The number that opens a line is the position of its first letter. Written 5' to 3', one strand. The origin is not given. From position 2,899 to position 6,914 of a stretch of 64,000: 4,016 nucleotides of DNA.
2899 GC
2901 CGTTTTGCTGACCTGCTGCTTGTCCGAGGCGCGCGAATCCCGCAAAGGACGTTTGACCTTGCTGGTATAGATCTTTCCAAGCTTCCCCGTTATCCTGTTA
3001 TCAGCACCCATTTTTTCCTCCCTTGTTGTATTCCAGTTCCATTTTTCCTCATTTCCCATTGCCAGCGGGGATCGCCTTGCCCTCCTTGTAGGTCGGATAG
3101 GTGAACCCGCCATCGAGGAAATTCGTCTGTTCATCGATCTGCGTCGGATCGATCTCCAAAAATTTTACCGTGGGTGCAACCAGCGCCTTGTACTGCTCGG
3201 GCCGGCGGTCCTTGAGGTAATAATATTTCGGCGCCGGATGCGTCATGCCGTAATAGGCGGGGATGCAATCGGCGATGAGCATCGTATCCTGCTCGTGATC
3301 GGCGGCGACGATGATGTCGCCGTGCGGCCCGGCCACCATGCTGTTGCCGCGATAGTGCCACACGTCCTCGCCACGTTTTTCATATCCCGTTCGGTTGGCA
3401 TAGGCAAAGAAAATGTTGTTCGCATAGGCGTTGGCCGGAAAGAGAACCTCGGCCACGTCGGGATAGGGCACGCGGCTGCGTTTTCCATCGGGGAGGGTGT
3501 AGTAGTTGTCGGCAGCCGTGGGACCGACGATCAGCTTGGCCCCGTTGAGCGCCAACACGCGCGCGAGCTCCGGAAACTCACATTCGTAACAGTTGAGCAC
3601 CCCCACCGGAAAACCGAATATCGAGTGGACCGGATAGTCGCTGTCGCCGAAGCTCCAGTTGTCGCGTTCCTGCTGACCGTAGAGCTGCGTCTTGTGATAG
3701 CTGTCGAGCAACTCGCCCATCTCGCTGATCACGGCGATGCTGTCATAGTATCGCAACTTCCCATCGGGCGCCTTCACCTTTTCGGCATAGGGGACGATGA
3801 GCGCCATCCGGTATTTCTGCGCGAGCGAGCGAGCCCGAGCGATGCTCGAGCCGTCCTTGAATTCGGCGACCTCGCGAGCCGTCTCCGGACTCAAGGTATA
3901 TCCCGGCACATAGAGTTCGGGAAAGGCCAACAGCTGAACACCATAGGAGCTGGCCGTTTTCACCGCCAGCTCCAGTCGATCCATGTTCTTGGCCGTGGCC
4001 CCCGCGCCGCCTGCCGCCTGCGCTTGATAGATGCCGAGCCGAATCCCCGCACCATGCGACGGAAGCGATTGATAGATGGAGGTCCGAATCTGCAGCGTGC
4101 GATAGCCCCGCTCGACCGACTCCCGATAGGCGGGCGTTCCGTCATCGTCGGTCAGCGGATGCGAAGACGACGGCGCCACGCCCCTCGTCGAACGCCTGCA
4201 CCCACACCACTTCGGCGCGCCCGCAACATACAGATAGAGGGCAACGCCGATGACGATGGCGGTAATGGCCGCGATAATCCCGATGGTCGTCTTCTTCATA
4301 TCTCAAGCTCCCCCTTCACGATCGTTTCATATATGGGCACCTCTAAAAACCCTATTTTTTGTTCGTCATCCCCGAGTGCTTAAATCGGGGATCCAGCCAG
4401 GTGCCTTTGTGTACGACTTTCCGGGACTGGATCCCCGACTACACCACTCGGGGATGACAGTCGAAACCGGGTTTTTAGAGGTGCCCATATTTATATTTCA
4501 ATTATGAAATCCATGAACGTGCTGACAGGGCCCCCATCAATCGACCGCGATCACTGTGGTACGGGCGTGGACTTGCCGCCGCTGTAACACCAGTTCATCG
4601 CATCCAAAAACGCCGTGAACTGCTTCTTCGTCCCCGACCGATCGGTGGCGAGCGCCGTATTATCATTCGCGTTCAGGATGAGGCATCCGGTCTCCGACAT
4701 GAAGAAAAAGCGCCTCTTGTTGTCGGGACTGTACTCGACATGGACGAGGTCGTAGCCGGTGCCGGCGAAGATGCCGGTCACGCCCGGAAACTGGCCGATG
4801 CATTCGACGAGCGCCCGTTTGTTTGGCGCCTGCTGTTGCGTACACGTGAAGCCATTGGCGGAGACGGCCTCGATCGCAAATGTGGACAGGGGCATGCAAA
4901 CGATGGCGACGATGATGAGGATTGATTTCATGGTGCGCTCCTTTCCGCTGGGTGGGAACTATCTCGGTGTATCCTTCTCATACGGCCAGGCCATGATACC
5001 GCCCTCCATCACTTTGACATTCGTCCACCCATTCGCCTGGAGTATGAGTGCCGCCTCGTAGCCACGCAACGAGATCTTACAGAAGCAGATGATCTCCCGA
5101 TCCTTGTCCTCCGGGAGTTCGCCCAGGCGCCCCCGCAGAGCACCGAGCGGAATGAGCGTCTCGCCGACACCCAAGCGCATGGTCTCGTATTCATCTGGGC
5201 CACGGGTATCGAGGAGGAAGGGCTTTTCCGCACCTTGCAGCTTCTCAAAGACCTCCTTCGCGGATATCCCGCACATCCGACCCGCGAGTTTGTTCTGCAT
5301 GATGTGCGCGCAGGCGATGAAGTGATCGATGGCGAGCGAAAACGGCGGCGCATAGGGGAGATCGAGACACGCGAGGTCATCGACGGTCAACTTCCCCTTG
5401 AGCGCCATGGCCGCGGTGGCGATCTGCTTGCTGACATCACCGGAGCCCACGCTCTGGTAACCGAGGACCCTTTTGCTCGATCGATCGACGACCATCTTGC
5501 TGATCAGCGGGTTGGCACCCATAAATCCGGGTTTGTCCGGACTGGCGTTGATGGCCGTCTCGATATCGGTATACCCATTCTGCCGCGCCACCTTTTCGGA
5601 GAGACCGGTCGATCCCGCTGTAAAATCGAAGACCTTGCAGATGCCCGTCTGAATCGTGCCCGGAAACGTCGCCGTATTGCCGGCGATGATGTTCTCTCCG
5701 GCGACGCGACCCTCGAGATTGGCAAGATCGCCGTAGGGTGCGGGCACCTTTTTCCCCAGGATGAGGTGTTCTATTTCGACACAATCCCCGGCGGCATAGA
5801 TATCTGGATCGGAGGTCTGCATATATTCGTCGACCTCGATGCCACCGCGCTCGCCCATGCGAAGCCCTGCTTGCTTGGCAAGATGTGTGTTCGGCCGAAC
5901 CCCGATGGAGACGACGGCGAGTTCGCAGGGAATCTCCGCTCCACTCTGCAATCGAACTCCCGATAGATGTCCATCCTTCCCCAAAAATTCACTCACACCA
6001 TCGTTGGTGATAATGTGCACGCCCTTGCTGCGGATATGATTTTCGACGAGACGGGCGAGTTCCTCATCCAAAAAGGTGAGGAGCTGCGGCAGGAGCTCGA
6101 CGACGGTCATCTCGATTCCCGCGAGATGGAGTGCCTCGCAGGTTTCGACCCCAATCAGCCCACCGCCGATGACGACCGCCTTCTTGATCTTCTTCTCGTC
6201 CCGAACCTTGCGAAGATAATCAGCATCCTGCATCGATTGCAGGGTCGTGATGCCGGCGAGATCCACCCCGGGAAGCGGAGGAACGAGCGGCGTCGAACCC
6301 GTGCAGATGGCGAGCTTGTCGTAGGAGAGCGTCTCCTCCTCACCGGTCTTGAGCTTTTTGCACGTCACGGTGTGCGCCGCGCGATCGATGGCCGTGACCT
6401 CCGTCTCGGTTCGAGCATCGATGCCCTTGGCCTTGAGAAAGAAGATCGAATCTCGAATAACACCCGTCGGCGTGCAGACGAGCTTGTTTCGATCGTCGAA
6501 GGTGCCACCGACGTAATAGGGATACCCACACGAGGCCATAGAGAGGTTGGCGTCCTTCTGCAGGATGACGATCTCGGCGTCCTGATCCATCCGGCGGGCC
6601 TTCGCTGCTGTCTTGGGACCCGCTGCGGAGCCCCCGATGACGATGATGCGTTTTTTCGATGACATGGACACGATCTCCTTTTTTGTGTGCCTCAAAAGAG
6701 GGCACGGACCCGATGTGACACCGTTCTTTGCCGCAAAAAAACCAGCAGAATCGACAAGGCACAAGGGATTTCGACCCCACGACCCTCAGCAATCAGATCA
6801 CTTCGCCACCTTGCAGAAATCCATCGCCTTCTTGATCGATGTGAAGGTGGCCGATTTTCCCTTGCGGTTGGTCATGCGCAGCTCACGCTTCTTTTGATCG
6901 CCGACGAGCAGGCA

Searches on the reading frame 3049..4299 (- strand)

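Call 89: search_protein_families(library=ncbifam, proteins=[window:3049-4299:-], max_evalue=0.00001)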
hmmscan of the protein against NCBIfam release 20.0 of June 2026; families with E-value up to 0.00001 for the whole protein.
window:3049-4299:- (416 aa): 8 families
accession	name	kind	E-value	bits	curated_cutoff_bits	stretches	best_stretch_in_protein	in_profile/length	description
TIGR03381.1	agmatine_aguB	equivalog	3.2e-29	102.1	410.25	1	101-373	13-279/279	N-carbamoylputrescine amidase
NF040852.1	nitrile_Arch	equivalog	2.6e-20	72.7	500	1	103-371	16-261/262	nitrilase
NF033621.1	de_GSH_amidase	exception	7.4e-18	64.8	355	1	104-263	15-172/260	deaminated glutathione amidase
NF009802.0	PRK13286.1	equivalog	5.5e-11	42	427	1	118-340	49-253/345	aliphatic amidase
NF010588.0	PRK13981.1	equivalog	8.1e-11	41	479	1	90-375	7-274/546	NAD+ synthase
NF009803.0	PRK13287.1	equivalog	3.3e-09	36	406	1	104-348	34-260/333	formamidase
TIGR00546.1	lnt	equivalog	1.5e-08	34.2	132.9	0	213-261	300-348/395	apolipoprotein N-acyltransferase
NF007757.0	PRK10438.1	equivalog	1.6e-06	27.6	249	1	283-344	173-231/256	amidohydrolase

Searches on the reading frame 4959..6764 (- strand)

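Call 89: search_protein_families(library=ncbifam, proteins=[window:4959-6764:-], max_evalue=0.00001)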
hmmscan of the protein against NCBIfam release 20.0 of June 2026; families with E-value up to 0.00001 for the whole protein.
window:4959-6764:- (601 aa): 51 families (the best 25 are shown)
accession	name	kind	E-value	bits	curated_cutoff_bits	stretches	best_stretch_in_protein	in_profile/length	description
TIGR03385.1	CoA_CoA_reduc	equivalog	1.6e-108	363.3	578.8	1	39-482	1-435/439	CoA-disulfide reductase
NF007123.0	PRK09564.1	equivalog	8.1e-102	341.2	458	1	38-481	1-435/444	CoA-disulfide reductase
NF046103.1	NOXase_Strep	equivalog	2.5e-68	231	600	1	39-477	1-429/442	H2O-forming NADH oxidase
NF010037.0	PRK13512.1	equivalog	6.9e-67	226.2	394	1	38-479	2-427/438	CoA-disulfide reductase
TIGR02374.1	nitri_red_nirB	equivalog_domain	5.6e-53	180.5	578.35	1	109-380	63-322/794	nitrite reductase large subunit NirB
NF045765.1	PhenlGlyoxDHPadH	equivalog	1.6e-49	169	475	1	39-402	4-351/416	NADH-dependent phenylglyoxylate dehydrogenase subunit epsilon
TIGR02053.1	MerA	equivalog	2e-43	149.1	454.45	1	120-466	100-434/465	mercury(II) reductase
TIGR01350.1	lipoamide_DH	equivalog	1.9e-40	138.9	408.8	1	129-465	115-434/461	dihydrolipoyl dehydrogenase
NF003437.0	PRK04965.1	equivalog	3.9e-40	138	392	1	38-335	3-281/378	NADH:flavorubredoxin reductase NorW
NF011565.0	PRK14989.1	subfamily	1.8e-36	125.5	883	1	112-386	71-333/847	nitrite reductase large subunit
NF042949.2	3PPDioc_HcaD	equivalog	6.6e-34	117.3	450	1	38-330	2-277/386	3-phenylpropionate/cinnamic acid dioxygenase ferredoxin--NAD(+) reductase subunit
NF004943.0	PRK06292.2-1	equivalog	2.2e-31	109.2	432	1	131-467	116-437/456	dihydrolipoyl dehydrogenase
NF041682.1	ant_diox_AndAa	equivalog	5.5e-31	107.6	650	1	35-363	2-313/406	anthranilate 1,2-dioxygenase system ferredoxin--NAD(+) reductase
NF003585.0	PRK05249.1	equivalog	1e-30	106.8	465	1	130-458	122-432/464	Si-specific NAD(P)(+) transhydrogenase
NF010311.1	PRK13748.1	subfamily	1.7e-26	93.2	600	1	129-471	214-534/560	mercury(II) reductase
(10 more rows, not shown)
